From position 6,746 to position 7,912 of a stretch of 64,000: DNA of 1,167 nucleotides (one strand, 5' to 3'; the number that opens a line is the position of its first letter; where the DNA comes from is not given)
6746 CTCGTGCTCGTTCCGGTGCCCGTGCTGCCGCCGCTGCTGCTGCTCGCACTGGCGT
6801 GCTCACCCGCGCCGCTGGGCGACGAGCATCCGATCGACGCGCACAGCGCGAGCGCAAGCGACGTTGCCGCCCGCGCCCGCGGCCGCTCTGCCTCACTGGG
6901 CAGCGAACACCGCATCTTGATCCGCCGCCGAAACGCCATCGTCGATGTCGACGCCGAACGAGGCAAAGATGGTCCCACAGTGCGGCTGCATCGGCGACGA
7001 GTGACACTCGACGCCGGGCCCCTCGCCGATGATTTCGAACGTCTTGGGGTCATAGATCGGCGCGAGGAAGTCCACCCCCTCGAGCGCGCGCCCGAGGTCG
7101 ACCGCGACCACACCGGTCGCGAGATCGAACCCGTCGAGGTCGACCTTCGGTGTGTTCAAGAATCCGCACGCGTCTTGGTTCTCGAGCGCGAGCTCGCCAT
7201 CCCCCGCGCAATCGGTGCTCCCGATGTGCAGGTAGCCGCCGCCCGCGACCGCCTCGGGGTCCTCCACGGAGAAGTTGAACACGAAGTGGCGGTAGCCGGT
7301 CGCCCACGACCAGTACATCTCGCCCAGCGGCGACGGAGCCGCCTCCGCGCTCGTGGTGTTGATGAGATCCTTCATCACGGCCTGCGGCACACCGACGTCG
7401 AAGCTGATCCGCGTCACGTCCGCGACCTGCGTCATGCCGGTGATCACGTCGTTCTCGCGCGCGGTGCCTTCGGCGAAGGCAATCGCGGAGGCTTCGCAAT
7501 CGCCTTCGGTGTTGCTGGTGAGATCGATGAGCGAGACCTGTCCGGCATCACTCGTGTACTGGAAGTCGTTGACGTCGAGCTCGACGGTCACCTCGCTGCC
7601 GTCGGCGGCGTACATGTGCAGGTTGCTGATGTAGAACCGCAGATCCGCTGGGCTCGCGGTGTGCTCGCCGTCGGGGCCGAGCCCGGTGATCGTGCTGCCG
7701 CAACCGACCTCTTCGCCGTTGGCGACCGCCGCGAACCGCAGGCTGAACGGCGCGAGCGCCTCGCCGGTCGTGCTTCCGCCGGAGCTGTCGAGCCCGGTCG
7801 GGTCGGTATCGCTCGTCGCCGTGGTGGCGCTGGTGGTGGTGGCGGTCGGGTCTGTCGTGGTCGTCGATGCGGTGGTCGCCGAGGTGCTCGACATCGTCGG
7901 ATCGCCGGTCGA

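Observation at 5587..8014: Metallo-mystery pair: four-Cys lipoprotein plus MauG/MbnH-like di-heme peroxidase, overlapping genes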

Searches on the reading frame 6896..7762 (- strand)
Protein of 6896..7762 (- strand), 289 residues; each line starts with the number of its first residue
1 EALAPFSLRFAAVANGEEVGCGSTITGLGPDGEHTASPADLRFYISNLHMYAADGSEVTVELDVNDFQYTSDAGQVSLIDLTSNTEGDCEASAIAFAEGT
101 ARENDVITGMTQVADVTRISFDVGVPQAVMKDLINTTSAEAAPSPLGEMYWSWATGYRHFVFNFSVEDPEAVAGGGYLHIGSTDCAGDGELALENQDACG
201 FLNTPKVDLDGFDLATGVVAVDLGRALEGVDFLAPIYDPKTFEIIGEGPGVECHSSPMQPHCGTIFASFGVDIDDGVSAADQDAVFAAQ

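Call 18: find_homologous_proteins(query=window:6896-7762:-, max_evalue=0.00001)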
Query window:6896-7762:- (289 aa): 405 proteins with E <= 0.00001 among 4494 candidates; the best 120 are listed.
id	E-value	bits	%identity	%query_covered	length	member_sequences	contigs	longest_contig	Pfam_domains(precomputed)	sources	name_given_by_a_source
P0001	1.7e-184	630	98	100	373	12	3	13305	PF20243.4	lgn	-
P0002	2.7e-120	419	66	98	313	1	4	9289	PF20243.4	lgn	-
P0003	1.6e-117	410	65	97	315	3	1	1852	PF20243.4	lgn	-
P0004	5.2e-117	409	63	100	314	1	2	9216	PF20243.4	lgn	-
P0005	6.7e-114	398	64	97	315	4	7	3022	PF20243.4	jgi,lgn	-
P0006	9.8e-114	398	63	98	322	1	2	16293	PF20243.4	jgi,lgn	jgi:uncharacterized repeat protein (TIGR04052 family)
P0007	1.9e-113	397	62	99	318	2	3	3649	PF20243.4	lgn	-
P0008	9.4e-113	395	61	98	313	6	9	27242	PF20243.4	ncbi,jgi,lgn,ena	-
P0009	1.2e-111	391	63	99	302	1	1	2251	PF20243.4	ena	-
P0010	4.1e-111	389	62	98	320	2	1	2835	PF20243.4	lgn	-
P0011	5.1e-111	389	62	95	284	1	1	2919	PF20243.4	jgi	jgi:uncharacterized repeat protein (TIGR04052 family)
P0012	2.3e-110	387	60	98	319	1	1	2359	PF20243.4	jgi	jgi:uncharacterized repeat protein (TIGR04052 family)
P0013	3.0e-110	386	60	99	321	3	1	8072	PF20243.4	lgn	-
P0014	1.5e-109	384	60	99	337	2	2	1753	PF20243.4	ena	-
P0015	5.3e-109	382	60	99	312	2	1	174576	PF20243.4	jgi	-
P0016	1.6e-108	381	61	99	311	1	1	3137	PF20243.4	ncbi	-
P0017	3.1e-108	380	60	98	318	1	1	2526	PF20243.4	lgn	-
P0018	4.2e-108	379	59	99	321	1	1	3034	PF20243.4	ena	-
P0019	7.3e-108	379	58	98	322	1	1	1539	PF20243.4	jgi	-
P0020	8.8e-108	378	61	98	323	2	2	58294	PF20243.4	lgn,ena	-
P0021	1.4e-107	378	61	98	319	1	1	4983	PF20243.4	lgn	-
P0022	3.6e-107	376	60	98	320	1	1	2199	PF20243.4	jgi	jgi:uncharacterized repeat protein (TIGR04052 family)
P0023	3.8e-107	376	59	99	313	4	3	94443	PF20243.4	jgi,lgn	jgi:uncharacterized repeat protein (TIGR04052 family)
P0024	3.9e-107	376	62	97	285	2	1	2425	PF20243.4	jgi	jgi:uncharacterized repeat protein (TIGR04052 family)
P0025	6.4e-107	375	59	99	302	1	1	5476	PF20243.4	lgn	-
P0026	6.7e-107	375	61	98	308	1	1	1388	PF20243.4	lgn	-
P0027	9.1e-107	375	58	100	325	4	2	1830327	PF20243.4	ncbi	-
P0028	1.1e-106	375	64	94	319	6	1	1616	PF20243.4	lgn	-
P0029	1.2e-106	375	60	98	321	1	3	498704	PF20243.4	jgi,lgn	-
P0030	2.7e-106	373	60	98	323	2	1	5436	PF20243.4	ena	-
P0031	2.9e-106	373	60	98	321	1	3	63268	PF20243.4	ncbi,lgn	-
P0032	3.0e-106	373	59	98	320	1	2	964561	PF20243.4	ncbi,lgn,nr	ncbi:MAG TPA: MbnP family copper-binding protein [Polyangiaceae bacterium]|nr:MbnP family copper-bin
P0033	3.5e-106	373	59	100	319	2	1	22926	PF20243.4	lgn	-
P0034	3.9e-106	373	58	98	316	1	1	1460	PF20243.4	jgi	jgi:uncharacterized repeat protein (TIGR04052 family)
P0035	4.4e-106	373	57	100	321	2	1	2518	PF20243.4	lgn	-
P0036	7.4e-106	372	56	100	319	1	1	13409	PF20243.4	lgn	-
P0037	1.1e-105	371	60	97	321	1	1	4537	PF20243.4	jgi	jgi:uncharacterized repeat protein (TIGR04052 family)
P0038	1.3e-105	371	61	95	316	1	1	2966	PF20243.4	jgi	-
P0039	1.8e-105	371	60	98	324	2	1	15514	PF20243.4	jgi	jgi:uncharacterized repeat protein (TIGR04052 family)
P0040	2.1e-105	370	58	99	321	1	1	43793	PF20243.4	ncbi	ncbi:MAG: MbnP family copper-binding protein [Bacteroidota bacterium]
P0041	2.1e-105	370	59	98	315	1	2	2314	PF20243.4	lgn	-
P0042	2.5e-105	370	60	98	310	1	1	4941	PF20243.4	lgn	-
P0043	5.0e-105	369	59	100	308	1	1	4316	PF20243.4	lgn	-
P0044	6.1e-105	369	58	98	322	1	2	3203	PF20243.4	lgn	-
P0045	6.1e-105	369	58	98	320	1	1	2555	PF20243.4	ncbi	-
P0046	7.0e-105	369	58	98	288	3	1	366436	PF20243.4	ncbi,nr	ncbi:MAG: metallo-mystery pair system four-Cys motif protein [Myxococcales bacterium]|nr:metallo-mys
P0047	9.2e-105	368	58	98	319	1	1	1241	PF20243.4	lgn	-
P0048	1.0e-104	368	58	98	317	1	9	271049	PF20243.4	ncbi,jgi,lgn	jgi:uncharacterized repeat protein (TIGR04052 family)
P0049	1.1e-104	368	59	98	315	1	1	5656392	PF20243.4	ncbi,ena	-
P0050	1.2e-104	368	57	98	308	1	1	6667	PF20243.4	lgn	-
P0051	1.3e-104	368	59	99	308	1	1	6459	PF20243.4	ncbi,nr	ncbi:MAG TPA: metallo-mystery pair system four-Cys motif protein, partial [Polyangium sp.]|nr:metall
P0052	2.0e-104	367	57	99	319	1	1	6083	PF20243.4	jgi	-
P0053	2.3e-104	367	57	98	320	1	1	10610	PF20243.4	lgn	-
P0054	2.5e-104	367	58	98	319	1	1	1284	PF20243.4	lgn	-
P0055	2.6e-104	367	57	99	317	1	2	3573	PF20243.4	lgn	-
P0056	3.2e-104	367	59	100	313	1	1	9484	PF20243.4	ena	-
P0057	3.2e-104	367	58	96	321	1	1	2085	PF20243.4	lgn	-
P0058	3.5e-104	366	59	98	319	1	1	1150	PF20243.4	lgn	-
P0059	3.8e-104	366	57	99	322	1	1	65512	PF20243.4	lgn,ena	-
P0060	4.0e-104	366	57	98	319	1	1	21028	PF20243.4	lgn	-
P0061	4.9e-104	366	60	97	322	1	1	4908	PF20243.4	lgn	-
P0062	4.9e-104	366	59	98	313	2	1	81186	PF20243.4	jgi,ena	-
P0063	5.7e-104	366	58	99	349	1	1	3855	PF20243.4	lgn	-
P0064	6.0e-104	366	58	98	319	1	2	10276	PF20243.4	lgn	-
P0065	7.6e-104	365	60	98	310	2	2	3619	PF20243.4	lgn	-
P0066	9.9e-104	365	56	99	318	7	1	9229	PF20243.4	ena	-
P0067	1.0e-103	365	58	98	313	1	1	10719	PF20243.4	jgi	jgi:uncharacterized repeat protein (TIGR04052 family)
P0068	1.4e-103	365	58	98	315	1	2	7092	PF20243.4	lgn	-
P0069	1.5e-103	364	61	95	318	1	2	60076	PF20243.4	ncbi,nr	ncbi:MAG: metallo-mystery pair system four-Cys motif protein [Nannocystaceae bacterium]|nr:metallo-m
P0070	1.5e-103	364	54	100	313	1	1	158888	PF20243.4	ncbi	-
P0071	2.4e-103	364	57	98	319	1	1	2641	PF20243.4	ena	-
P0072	2.9e-103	363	58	99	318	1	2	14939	PF20243.4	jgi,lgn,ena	-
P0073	4.5e-103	363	55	100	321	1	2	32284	PF20243.4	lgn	-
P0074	4.8e-103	363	57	100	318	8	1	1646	PF20243.4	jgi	jgi:uncharacterized repeat protein (TIGR04052 family)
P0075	5.2e-103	363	57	97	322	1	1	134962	PF20243.4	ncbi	ncbi:MAG: metallo-mystery pair system four-Cys motif protein [Polyangiaceae bacterium]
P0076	6.0e-103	362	58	100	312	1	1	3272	PF20243.4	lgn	-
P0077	8.9e-103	362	60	96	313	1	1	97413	PF20243.4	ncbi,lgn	-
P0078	2.0e-102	361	58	98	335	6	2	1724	PF20243.4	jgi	jgi:uncharacterized repeat protein (TIGR04052 family)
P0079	2.1e-102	361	57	95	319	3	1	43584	PF20243.4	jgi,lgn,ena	-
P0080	2.1e-102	361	59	94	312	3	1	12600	PF20243.4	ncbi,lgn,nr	ncbi:MAG: metallo-mystery pair system four-Cys motif protein [Deltaproteobacteria bacterium]|nr:meta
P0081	2.2e-102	361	58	97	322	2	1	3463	PF20243.4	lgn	-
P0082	2.3e-102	360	56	99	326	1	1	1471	PF20243.4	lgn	-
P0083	2.6e-102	360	57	99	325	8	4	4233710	PF20243.4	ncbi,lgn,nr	ncbi:MAG: metallo-mystery pair system four-Cys motif protein [Candidatus Manganitrophus sp.]|nr:meta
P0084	3.0e-102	360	58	97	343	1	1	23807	PF20243.4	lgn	-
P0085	3.4e-102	360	57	98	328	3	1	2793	PF20243.4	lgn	-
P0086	3.5e-102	360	55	99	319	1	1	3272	PF20243.4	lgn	-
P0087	3.6e-102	360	56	98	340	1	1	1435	PF20243.4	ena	-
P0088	3.8e-102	360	56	99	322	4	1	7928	PF20243.4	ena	-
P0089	5.0e-102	359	57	99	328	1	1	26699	PF20243.4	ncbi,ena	-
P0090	5.2e-102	359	57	98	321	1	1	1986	PF20243.4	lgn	-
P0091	6.0e-102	359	57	98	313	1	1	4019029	PF20243.4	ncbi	ncbi:MAG: metallo-mystery pair system four-Cys motif protein [Minicystis sp.]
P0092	6.1e-102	359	58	98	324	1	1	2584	PF20243.4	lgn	-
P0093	7.2e-102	359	57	97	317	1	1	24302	PF20243.4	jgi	jgi:uncharacterized repeat protein (TIGR04052 family)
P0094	7.4e-102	359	59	98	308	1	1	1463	PF20243.4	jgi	jgi:uncharacterized repeat protein (TIGR04052 family)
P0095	8.3e-102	359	56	98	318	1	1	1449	PF20243.4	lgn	-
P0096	1.4e-101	358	58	98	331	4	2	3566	PF20243.4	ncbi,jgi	jgi:uncharacterized repeat protein (TIGR04052 family)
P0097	1.4e-101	358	56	97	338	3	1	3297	PF20243.4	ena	-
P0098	1.8e-101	358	59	96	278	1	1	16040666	PF20243.4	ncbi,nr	ncbi:Hypothetical protein A7982_00075 [Minicystis rosea]|nr:Hypothetical protein A7982_00075 [Minicy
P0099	2.2e-101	357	60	98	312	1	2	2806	PF20243.4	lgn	-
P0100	2.5e-101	357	57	98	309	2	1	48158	PF20243.4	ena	-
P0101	2.6e-101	357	55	100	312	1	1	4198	PF20243.4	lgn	-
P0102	2.7e-101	357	59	93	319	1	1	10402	PF20243.4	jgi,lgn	jgi:uncharacterized repeat protein (TIGR04052 family)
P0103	2.8e-101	357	56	99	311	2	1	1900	PF20243.4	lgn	-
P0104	3.2e-101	357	57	98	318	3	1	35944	PF20243.4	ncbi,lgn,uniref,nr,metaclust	ncbi:putative lipoprotein [Plesiocystis pacifica SIR-1]|uniref:Putative lipoprotein n=1 Tax=Plesiocy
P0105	3.4e-101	357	56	98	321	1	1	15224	PF20243.4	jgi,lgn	jgi:uncharacterized repeat protein (TIGR04052 family)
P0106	4.1e-101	356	55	100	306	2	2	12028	PF20243.4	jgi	jgi:uncharacterized repeat protein (TIGR04052 family)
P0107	4.2e-101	356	57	97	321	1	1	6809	PF20243.4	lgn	-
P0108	4.9e-101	356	57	98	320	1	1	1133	PF20243.4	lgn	-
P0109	5.0e-101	356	59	100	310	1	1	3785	PF20243.4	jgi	jgi:uncharacterized repeat protein (TIGR04052 family)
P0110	6.2e-101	356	55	98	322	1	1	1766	PF20243.4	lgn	-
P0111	9.3e-101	355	57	98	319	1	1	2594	PF20243.4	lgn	-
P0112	9.7e-101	355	58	100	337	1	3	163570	PF20243.4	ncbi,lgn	-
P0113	1.0e-100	355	57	98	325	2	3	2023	PF20243.4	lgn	-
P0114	1.1e-100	355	56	99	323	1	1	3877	PF20243.4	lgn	-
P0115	1.1e-100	355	57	98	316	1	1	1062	PF20243.4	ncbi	-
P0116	1.3e-100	355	55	97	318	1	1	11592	PF20243.4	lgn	-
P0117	1.5e-100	355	55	99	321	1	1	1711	PF20243.4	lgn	-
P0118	1.6e-100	354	57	94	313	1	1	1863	PF20243.4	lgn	-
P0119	1.7e-100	354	56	98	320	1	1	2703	PF20243.4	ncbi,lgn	-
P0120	1.9e-100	354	55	98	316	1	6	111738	PF20243.4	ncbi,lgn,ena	-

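Call 28: find_encoding_contigs(protein=P0001, flank=8000, max_places=4)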
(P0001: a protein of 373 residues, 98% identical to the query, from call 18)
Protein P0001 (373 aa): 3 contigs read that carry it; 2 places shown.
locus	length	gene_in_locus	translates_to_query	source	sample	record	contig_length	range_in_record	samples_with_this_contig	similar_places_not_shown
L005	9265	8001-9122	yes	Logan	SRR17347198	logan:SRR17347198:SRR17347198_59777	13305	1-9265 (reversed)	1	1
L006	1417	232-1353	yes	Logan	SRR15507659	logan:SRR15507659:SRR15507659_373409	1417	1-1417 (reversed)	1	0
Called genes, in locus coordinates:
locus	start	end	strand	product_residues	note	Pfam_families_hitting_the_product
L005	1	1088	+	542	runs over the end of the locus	PF00415:RCC1 (faint), PF25390:WD40_RLD, PF13540:RCC1_2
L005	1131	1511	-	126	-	PF07883:Cupin_2 (faint)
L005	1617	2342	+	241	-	PF01638:HxlR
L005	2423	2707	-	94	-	-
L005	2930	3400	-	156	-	-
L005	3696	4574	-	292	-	PF12146:Hydrolase_4, PF12697:Abhydrolase_6, PF00561:Abhydrolase_1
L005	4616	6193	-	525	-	-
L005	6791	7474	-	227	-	-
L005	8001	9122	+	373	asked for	PF20243:MbnP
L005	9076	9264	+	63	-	?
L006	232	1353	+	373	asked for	PF20243:MbnP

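Call 29: find_encoding_contigs(protein=P0027, flank=6000, max_places=2)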
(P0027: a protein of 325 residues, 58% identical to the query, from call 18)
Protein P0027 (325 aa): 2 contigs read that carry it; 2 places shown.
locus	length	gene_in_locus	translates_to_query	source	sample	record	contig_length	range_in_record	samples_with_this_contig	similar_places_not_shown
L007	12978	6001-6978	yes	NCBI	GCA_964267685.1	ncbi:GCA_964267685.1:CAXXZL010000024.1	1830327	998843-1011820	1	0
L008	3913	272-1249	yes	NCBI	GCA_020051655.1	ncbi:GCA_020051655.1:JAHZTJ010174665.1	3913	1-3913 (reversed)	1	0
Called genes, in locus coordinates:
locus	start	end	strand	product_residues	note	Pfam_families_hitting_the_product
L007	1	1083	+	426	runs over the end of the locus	-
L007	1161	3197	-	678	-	PF13188:PAS_8 (faint), PF08447:PAS_3, PF08448:PAS_4 (weak), PF00989:PAS (weak), PF08448:PAS_4 (weak), PF13426:PAS_9, PF00512:HisKA, PF02518:HATPase_c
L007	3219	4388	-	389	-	PF00072:Response_reg, PF02518:HATPase_c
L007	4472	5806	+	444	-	-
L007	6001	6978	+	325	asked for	PF20243:MbnP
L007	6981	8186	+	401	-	PF03150:CCP_MauG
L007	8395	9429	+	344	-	-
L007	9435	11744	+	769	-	PF00034:Cytochrom_C (faint), PF13442:Cytochrome_CBB3 (faint), PF06537:DHOR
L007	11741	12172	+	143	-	PF02643:DUF192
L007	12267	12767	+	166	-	-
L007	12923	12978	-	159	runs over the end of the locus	-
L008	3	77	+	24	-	?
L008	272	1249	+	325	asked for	PF20243:MbnP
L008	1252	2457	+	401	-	PF03150:CCP_MauG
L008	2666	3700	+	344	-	-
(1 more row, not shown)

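Call 30: find_encoding_contigs(protein=P0104, flank=6000, max_places=2)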
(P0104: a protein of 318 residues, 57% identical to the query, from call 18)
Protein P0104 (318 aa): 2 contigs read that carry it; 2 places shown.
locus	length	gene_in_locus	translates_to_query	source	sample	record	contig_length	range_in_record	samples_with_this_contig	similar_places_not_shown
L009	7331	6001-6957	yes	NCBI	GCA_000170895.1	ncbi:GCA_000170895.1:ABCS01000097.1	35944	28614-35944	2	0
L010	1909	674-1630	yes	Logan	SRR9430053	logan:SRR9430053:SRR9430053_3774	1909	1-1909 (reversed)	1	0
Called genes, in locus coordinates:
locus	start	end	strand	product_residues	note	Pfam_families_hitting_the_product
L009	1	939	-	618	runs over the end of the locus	-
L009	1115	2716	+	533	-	-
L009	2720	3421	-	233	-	-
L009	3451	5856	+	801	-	PF13517:FG-GAP_3 (weak)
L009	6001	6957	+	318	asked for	PF20243:MbnP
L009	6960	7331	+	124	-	PF03150:CCP_MauG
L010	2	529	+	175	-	?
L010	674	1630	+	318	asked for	PF20243:MbnP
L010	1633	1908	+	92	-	?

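Call 31: find_encoding_contigs(protein=P0083, flank=6000, max_places=2)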
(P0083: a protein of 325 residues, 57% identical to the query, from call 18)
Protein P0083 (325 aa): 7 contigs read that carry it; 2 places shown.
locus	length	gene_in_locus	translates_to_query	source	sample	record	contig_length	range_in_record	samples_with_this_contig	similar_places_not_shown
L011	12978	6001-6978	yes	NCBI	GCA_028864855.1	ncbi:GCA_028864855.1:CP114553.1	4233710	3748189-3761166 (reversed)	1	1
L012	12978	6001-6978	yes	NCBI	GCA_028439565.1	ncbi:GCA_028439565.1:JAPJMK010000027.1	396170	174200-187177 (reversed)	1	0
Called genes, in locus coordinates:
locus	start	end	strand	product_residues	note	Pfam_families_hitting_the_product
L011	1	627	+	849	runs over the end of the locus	PF07690:MFS_1 (weak), PF01564:Spermine_synth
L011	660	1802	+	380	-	PF12094:DUF3570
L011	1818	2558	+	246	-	PF02683:DsbD_TM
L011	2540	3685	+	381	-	-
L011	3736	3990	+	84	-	-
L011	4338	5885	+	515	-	-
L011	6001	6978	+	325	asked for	PF20243:MbnP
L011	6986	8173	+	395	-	PF03150:CCP_MauG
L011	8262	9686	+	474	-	PF03929:PepSY_TM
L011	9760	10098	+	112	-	-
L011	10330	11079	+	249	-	PF04545:Sigma70_r4 (weak)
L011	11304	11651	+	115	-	PF00515:TPR_1 (faint), PF07719:TPR_2 (faint), PF13432:TPR_16 (weak)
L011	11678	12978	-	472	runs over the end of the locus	PF01266:DAO, PF01593:Amino_oxidase, PF13450:NAD_binding_8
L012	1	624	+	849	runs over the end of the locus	PF07690:MFS_1 (weak), PF01564:Spermine_synth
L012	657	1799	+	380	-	PF12094:DUF3570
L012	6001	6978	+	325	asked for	PF20243:MbnP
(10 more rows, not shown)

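Call 32: find_encoding_contigs(protein=P0069, flank=6000, max_places=2)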
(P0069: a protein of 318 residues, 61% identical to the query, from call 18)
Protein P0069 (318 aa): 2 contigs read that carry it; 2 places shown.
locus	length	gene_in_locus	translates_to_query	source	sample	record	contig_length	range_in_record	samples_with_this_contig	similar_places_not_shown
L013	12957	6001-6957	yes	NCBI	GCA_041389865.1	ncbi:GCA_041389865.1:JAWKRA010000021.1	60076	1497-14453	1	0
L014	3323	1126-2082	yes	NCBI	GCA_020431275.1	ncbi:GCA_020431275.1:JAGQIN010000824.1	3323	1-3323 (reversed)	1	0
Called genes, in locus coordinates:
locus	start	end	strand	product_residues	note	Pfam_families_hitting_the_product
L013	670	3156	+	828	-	PF17874:TPR_MalT, PF13424:TPR_12, PF13374:TPR_10, PF13424:TPR_12, PF13374:TPR_10, PF13424:TPR_12, PF17874:TPR_MalT, PF13424:TPR_12, +17 more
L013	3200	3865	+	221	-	PF01209:Ubie_methyltran, PF13489:Methyltransf_23, PF02353:CMAS (weak), PF24675:NpmA (weak), PF13847:Methyltransf_31, PF08241:Methyltransf_11, PF08242:Methyltransf_12, PF13649:Methyltransf_25, +1 more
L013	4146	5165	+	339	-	-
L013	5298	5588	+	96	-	-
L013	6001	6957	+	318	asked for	PF20243:MbnP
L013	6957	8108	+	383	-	PF03150:CCP_MauG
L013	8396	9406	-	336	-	PF13517:FG-GAP_3 (faint)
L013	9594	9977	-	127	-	PF00903:Glyoxalase, PF22677:Ble-like_N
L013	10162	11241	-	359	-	-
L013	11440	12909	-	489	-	-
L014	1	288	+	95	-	?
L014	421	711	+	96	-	-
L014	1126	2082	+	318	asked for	PF20243:MbnP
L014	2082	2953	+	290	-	PF03150:CCP_MauG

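Call 47: search_protein_representatives(protein=window:6896-7762:-)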
Query: 289 residues. Proteins with E-value up to 0.001 (for the whole library): 947; up to 1e-10: 540; up to 1e-30: 33. The best 150 are listed.
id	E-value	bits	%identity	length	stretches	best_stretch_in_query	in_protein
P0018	1.3e-108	379.3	59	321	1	4-287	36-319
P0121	1.3e-87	310.4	52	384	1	4-287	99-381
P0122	1.0e-81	291.1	50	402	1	3-286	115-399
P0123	4.1e-81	289.1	59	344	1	5-239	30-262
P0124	1.6e-77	277.3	49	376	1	2-280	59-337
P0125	1.9e-74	267.2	53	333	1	4-287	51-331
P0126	3.8e-74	266.2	57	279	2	133-287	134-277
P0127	2.3e-73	263.6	49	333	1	5-287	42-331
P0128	1.4e-72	261.0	45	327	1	5-286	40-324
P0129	2.7e-72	260.1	44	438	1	4-288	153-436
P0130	4.4e-72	259.4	48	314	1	4-282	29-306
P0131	1.2e-69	251.5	45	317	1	4-287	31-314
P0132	1.3e-68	248.1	47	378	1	4-287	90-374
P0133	5.0e-68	246.1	52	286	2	4-147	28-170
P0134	6.2e-67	242.5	48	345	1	4-288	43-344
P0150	5.2e-35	137.8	30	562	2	4-281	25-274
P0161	1.6e-24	103.4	38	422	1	7-279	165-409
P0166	7.2e-22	94.7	36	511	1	9-286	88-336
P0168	2.1e-21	93.1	31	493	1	7-281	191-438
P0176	7.9e-21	91.3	35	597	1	2-232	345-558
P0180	1.6e-20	90.3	38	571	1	4-273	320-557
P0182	2.1e-20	89.9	36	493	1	5-286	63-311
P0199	1.3e-19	87.3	31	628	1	22-282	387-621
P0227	1.4e-18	83.9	40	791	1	4-232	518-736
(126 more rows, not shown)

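Call 62: predict_structure(alignment_id=A1)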
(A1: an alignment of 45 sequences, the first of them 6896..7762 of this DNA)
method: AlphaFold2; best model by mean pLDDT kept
length: 289 residues; sequences in the alignment: 45
mean_pLDDT: 87.5   pTM: 0.88
mean pLDDT of the five models: 87.5, 85.8, 85.0, 84.7, 84.1
residues with pLDDT >= 90: 189; 70-90: 72; 50-70: 12; < 50: 16
segments of 3 or more residues with pLDDT < 50: 84-88, 90-100
pLDDT, mean of each block of 10 residues (from residue 1): 94 93 91 92 96 97 93 92 53 43 86 97 92 75 75 76 93 92 81 78 95 96 97 92 93 88 96 94 97
secondary structure, 60 per line:
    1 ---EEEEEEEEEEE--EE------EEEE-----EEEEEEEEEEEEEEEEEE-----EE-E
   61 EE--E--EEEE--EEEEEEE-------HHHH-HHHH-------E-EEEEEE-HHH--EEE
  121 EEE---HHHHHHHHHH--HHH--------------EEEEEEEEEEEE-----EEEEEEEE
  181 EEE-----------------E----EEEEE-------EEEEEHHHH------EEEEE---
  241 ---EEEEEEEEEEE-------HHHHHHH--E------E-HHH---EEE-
elements in order: E4-14 E25-28 E34-51 E60-62 E68-71 E74-80 H88-91 H93-96 E106-111 E118-123 H127-136 E156-167 E173-183 E206-210 E218-222 H223-226 E233-237 E244-254 H262-268 E286-288
